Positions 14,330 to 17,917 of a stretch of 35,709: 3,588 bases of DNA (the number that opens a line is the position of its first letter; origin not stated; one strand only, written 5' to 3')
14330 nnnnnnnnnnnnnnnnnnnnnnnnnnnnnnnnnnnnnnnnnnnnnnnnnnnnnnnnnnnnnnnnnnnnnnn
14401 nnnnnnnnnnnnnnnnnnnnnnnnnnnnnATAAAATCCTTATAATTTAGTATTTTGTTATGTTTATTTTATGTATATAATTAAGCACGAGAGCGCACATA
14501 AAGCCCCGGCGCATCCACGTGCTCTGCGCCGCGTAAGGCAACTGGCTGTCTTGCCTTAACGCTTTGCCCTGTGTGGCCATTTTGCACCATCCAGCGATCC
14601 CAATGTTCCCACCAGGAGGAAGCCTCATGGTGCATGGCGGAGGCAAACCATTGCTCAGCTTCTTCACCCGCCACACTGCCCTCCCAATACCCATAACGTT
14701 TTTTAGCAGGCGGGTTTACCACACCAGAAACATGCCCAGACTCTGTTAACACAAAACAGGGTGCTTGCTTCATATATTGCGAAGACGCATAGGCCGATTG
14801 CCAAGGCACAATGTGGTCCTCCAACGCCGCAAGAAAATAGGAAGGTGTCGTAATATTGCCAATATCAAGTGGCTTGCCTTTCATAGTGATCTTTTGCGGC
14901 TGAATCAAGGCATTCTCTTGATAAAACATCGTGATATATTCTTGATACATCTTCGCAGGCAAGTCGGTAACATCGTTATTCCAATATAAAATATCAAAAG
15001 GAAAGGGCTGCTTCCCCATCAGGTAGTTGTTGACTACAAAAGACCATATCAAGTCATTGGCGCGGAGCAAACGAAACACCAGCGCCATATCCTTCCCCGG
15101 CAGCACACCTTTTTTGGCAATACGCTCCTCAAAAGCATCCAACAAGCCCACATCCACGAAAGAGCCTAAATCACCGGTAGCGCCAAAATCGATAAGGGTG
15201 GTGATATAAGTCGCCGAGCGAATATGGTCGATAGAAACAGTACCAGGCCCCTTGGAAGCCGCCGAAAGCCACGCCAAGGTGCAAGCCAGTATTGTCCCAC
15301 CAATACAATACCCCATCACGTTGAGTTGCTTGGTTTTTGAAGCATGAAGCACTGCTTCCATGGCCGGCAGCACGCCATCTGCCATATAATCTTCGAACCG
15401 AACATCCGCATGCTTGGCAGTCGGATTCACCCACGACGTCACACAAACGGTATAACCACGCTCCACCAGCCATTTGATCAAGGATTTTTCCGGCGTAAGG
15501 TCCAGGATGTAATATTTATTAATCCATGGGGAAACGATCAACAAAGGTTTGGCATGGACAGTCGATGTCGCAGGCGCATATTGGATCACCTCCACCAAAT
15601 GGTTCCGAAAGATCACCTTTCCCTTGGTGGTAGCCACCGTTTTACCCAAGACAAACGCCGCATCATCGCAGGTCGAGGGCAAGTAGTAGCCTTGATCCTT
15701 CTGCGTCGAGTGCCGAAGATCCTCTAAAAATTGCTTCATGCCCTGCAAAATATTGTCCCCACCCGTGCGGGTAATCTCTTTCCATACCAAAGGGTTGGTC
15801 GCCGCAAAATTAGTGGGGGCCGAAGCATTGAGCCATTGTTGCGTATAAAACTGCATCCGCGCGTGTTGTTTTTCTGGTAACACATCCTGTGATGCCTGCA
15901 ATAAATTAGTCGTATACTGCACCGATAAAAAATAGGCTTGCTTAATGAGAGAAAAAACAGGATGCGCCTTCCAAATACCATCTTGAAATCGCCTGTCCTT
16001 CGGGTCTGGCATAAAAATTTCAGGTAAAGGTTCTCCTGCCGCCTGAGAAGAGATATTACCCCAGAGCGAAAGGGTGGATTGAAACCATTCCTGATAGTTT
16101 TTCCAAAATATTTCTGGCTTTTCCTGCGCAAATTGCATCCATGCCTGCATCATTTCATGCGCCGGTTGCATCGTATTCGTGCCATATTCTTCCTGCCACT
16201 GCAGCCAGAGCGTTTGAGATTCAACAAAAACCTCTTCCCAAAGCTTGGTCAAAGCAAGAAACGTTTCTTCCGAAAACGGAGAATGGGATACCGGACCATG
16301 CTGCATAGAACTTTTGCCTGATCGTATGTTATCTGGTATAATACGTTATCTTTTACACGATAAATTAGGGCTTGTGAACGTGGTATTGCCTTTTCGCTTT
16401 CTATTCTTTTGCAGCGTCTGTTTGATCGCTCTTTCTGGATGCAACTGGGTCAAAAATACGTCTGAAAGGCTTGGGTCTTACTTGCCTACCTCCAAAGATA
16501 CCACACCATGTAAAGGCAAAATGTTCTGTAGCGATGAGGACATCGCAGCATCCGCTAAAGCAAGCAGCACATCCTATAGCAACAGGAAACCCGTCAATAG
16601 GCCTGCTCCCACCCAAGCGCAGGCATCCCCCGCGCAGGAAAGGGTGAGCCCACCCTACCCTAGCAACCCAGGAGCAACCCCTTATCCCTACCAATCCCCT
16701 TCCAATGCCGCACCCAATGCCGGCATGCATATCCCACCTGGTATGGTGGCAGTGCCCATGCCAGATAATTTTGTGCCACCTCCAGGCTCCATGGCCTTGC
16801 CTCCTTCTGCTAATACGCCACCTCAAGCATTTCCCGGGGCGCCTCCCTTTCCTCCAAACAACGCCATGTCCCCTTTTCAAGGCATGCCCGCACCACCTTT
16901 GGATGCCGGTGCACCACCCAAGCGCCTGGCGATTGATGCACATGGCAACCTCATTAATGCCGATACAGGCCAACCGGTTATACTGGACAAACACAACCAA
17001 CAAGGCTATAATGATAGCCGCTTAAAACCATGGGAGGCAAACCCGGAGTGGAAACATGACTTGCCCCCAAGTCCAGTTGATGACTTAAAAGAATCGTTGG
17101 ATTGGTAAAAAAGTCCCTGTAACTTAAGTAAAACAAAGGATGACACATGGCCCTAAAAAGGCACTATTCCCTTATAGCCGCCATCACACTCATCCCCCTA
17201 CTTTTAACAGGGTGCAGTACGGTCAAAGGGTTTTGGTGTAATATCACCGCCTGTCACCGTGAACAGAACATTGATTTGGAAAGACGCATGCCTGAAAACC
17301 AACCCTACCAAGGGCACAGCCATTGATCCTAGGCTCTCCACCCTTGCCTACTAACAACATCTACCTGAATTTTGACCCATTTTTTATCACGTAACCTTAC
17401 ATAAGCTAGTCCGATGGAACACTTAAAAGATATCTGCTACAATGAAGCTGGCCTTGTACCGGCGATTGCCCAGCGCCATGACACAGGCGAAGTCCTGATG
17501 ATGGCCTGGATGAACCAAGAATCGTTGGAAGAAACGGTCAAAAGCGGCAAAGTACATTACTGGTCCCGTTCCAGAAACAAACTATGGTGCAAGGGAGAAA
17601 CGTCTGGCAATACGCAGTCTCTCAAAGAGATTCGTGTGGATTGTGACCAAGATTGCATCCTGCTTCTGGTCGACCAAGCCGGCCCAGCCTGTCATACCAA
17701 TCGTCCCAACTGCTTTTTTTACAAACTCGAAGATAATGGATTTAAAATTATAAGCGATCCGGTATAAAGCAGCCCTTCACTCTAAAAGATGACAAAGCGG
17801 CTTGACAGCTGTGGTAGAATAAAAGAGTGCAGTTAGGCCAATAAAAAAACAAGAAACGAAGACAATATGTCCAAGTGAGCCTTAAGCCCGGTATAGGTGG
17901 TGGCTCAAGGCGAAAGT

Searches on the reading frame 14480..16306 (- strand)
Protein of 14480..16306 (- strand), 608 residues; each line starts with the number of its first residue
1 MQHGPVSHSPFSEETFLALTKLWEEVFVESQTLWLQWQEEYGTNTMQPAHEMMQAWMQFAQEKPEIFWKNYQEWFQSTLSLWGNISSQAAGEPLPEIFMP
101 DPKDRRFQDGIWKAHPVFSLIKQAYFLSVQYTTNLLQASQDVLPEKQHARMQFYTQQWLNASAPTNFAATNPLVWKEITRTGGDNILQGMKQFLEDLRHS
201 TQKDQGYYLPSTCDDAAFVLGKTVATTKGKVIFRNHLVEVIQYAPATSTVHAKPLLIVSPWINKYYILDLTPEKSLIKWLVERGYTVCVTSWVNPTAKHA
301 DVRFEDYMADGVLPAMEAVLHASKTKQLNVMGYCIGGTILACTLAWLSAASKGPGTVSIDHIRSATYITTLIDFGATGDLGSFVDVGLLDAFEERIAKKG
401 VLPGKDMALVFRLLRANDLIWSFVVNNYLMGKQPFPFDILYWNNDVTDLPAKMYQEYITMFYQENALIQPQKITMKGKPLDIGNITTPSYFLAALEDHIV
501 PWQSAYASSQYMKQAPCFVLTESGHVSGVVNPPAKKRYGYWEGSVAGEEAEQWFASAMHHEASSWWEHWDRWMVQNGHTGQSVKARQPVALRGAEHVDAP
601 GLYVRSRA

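Call 17: search_protein_families(library=pfam, proteins=[window:14480-16306:-], max_evalue=0.00001)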
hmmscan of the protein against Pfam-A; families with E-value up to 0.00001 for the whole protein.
window:14480-16306:- (608 aa): 2 families
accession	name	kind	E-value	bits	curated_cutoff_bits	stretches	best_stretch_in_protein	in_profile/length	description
PF07167.19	PhaC_N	-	1.1e-60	204.7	23.7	1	103-280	1-173/173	Poly-beta-hydroxybutyrate polymerase (PhaC) N-terminus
PF00561.26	Abhydrolase_1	-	1.4e-12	48.3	25.8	1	277-530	20-243/245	alpha/beta hydrolase fold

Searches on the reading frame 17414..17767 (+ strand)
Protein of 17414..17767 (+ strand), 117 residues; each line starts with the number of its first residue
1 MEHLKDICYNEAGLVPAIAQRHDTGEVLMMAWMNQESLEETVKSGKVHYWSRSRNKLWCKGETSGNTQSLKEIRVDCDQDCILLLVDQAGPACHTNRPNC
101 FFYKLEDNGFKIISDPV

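Call 17: search_protein_families(library=pfam, proteins=[window:17414-17767:+], max_evalue=0.00001)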
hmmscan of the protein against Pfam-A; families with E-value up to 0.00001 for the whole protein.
window:17414-17767:+ (117 aa): 1 family
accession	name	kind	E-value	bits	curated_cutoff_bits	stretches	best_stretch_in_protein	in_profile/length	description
PF01502.23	PRA-CH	-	4.4e-37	126.2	27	1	29-102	1-74/74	Phosphoribosyl-AMP cyclohydrolase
